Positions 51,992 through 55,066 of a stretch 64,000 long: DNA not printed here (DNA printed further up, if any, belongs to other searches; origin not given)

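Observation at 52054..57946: Tandem pair of leaderless, partner-less NarG/EbdA-type molybdoenzyme catalytic subunits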

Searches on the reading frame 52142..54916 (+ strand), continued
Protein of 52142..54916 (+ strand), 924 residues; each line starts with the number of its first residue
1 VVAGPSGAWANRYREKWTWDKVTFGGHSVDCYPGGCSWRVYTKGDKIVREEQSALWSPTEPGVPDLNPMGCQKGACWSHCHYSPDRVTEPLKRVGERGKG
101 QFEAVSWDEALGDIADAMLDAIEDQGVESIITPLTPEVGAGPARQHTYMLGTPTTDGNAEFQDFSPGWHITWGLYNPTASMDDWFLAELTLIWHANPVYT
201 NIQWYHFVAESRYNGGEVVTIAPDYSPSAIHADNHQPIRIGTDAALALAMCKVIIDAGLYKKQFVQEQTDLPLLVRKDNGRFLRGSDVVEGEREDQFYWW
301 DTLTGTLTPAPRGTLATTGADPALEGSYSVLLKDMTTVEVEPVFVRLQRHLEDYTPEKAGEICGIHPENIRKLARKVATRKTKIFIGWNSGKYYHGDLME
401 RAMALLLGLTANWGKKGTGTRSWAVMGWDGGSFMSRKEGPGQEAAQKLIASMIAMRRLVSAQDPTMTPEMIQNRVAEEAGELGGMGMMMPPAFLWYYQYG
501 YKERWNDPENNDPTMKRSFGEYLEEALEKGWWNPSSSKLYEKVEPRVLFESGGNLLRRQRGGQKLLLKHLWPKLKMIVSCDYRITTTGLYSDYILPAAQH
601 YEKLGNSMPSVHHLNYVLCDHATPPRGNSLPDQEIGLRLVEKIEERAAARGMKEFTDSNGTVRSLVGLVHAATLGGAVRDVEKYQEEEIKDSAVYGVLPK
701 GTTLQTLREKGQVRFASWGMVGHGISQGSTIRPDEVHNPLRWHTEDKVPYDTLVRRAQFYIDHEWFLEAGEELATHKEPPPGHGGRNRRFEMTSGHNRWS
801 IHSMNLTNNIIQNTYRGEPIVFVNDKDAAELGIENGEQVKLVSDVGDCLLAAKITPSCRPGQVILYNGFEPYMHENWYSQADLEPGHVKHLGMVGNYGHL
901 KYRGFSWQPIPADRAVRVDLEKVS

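Call 15: find_encoding_contigs(protein=P0028, flank=10000, max_places=3)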
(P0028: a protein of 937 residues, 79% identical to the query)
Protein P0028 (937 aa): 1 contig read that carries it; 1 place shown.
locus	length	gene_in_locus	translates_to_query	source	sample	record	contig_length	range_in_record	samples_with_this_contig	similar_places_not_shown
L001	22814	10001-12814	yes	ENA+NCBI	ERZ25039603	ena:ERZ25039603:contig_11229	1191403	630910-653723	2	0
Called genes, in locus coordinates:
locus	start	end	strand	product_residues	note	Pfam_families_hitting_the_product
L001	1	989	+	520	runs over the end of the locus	PF00521:DNA_topoisoIV, PF03989:DNA_gyraseA_C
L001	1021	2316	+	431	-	PF00202:Aminotran_3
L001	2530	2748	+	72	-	PF09527:ATPase_gene1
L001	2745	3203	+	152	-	-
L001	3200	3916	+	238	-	PF00119:ATP-synt_A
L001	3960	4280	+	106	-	PF00137:ATP-synt_C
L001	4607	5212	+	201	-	PF13521:AAA_28 (weak), PF02223:Thymidylate_kin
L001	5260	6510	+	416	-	PF00201:UDPGT, PF06722:EryCIII-like_C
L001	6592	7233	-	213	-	PF00881:Nitroreductase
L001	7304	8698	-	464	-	PF00150:Cellulase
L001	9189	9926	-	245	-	PF00440:TetR_N, PF13972:TetR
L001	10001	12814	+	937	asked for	PF00384:Molybdopterin, PF01568:Molydop_binding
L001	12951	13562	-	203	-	-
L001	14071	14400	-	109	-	-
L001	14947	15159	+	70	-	PF15919:HicB_lk_antitox, PF21748:UPF0150 (weak)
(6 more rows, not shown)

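Call 16: find_encoding_contigs(protein=P0036, flank=10000, max_places=3)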
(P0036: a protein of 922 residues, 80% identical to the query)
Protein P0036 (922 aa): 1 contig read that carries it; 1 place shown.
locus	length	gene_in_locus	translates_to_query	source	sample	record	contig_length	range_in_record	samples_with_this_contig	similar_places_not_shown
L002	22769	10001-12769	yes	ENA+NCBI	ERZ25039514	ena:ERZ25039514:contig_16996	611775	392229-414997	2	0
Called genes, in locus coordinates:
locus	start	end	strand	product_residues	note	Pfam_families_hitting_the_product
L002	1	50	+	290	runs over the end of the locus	PF01040:UbiA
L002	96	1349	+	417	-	PF13519:VWA_2, PF00092:VWA (weak)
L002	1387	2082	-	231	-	PF01902:Diphthami_syn_2_N, PF28410:Diphthami_syn_2_C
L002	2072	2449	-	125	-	-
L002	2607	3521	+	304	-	PF01156:IU_nuc_hydro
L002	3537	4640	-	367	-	PF13187:Fer4_9 (faint), PF12797:Fer4_2 (faint), PF12837:Fer4_6 (faint), PF12838:Fer4_7, PF13237:Fer4_10 (weak), PF13247:Fer4_11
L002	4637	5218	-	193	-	PF03205:MobB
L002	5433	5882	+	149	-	-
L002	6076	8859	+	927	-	PF00384:Molybdopterin, PF01568:Molydop_binding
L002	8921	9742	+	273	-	PF12797:Fer4_2 (faint), PF12837:Fer4_6 (faint), PF13237:Fer4_10 (faint), PF12838:Fer4_7 (weak), PF13247:Fer4_11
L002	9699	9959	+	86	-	-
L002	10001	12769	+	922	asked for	PF00384:Molybdopterin, PF01568:Molydop_binding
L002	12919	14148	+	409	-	PF00108:Thiolase_N, PF02801:Ketoacyl-synt_C (faint), PF00109:ketoacyl-synt (weak), PF08545:ACP_syn_III (faint), PF02803:Thiolase_C, PF22691:Thiolase_C_1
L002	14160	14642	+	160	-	PF00501:AMP-binding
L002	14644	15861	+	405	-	PF00501:AMP-binding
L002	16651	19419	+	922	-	PF00384:Molybdopterin, PF01568:Molydop_binding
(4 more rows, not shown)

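Call 19: search_solved_structures(query=window:52142-54916:+, max_evalue=1e-10, show_alignments=2)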
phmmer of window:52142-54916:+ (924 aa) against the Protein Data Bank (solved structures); distinct sequences matched with E-value up to 1e-10: 26.
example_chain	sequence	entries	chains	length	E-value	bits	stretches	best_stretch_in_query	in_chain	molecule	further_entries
2ivf_A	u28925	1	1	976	6.2e-208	696.1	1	7-922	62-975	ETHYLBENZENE DEHYDROGENASE ALPHA-SUBUNIT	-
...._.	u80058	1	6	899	4.3e-131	441.8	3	7-314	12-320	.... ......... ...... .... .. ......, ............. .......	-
4ydd_A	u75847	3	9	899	4.5e-131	441.7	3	7-314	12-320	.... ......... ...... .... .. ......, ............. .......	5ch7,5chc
1r27_A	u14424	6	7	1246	2.2e-46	161.4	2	96-305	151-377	Respiratory nitrate reductase 1 alpha chain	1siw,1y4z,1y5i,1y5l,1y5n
1q16_A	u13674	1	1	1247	2.2e-46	161.4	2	96-305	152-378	Respiratory nitrate reductase 1 alpha chain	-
3egw_A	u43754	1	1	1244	4.1e-46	160.5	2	96-304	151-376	Respiratory nitrate reductase 1 alpha chain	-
3ir7_A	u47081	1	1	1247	4.3e-46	160.5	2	96-305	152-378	Respiratory nitrate reductase 1 alpha chain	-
3ir6_A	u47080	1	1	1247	3.4e-45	157.5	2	96-305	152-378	Respiratory nitrate reductase 1 alpha chain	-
3ir5_A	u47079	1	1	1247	1e-44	155.9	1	96-305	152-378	Respiratory nitrate reductase 1 alpha chain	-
7b04_B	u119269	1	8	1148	3.4e-31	111.1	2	162-290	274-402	Nitrite oxidoreductase subunit A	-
2vpw_A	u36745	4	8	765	7.8e-21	76.8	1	70-269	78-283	THIOSULFATE REDUCTASE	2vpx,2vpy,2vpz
7bkb_D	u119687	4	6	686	5e-19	70.9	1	57-269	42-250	Formate dehydrogenase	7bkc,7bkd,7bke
1eu1_A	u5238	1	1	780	4.5e-17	64.4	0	777-868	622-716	DIMETHYL SULFOXIDE REDUCTASE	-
2e7z_A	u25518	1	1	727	4.5e-15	57.8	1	70-266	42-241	Acetylene hydratase Ahy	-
9vap_A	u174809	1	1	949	6.3e-15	57.3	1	46-267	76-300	Formate dehydrogenase molybdopterin-binding subunit FdhA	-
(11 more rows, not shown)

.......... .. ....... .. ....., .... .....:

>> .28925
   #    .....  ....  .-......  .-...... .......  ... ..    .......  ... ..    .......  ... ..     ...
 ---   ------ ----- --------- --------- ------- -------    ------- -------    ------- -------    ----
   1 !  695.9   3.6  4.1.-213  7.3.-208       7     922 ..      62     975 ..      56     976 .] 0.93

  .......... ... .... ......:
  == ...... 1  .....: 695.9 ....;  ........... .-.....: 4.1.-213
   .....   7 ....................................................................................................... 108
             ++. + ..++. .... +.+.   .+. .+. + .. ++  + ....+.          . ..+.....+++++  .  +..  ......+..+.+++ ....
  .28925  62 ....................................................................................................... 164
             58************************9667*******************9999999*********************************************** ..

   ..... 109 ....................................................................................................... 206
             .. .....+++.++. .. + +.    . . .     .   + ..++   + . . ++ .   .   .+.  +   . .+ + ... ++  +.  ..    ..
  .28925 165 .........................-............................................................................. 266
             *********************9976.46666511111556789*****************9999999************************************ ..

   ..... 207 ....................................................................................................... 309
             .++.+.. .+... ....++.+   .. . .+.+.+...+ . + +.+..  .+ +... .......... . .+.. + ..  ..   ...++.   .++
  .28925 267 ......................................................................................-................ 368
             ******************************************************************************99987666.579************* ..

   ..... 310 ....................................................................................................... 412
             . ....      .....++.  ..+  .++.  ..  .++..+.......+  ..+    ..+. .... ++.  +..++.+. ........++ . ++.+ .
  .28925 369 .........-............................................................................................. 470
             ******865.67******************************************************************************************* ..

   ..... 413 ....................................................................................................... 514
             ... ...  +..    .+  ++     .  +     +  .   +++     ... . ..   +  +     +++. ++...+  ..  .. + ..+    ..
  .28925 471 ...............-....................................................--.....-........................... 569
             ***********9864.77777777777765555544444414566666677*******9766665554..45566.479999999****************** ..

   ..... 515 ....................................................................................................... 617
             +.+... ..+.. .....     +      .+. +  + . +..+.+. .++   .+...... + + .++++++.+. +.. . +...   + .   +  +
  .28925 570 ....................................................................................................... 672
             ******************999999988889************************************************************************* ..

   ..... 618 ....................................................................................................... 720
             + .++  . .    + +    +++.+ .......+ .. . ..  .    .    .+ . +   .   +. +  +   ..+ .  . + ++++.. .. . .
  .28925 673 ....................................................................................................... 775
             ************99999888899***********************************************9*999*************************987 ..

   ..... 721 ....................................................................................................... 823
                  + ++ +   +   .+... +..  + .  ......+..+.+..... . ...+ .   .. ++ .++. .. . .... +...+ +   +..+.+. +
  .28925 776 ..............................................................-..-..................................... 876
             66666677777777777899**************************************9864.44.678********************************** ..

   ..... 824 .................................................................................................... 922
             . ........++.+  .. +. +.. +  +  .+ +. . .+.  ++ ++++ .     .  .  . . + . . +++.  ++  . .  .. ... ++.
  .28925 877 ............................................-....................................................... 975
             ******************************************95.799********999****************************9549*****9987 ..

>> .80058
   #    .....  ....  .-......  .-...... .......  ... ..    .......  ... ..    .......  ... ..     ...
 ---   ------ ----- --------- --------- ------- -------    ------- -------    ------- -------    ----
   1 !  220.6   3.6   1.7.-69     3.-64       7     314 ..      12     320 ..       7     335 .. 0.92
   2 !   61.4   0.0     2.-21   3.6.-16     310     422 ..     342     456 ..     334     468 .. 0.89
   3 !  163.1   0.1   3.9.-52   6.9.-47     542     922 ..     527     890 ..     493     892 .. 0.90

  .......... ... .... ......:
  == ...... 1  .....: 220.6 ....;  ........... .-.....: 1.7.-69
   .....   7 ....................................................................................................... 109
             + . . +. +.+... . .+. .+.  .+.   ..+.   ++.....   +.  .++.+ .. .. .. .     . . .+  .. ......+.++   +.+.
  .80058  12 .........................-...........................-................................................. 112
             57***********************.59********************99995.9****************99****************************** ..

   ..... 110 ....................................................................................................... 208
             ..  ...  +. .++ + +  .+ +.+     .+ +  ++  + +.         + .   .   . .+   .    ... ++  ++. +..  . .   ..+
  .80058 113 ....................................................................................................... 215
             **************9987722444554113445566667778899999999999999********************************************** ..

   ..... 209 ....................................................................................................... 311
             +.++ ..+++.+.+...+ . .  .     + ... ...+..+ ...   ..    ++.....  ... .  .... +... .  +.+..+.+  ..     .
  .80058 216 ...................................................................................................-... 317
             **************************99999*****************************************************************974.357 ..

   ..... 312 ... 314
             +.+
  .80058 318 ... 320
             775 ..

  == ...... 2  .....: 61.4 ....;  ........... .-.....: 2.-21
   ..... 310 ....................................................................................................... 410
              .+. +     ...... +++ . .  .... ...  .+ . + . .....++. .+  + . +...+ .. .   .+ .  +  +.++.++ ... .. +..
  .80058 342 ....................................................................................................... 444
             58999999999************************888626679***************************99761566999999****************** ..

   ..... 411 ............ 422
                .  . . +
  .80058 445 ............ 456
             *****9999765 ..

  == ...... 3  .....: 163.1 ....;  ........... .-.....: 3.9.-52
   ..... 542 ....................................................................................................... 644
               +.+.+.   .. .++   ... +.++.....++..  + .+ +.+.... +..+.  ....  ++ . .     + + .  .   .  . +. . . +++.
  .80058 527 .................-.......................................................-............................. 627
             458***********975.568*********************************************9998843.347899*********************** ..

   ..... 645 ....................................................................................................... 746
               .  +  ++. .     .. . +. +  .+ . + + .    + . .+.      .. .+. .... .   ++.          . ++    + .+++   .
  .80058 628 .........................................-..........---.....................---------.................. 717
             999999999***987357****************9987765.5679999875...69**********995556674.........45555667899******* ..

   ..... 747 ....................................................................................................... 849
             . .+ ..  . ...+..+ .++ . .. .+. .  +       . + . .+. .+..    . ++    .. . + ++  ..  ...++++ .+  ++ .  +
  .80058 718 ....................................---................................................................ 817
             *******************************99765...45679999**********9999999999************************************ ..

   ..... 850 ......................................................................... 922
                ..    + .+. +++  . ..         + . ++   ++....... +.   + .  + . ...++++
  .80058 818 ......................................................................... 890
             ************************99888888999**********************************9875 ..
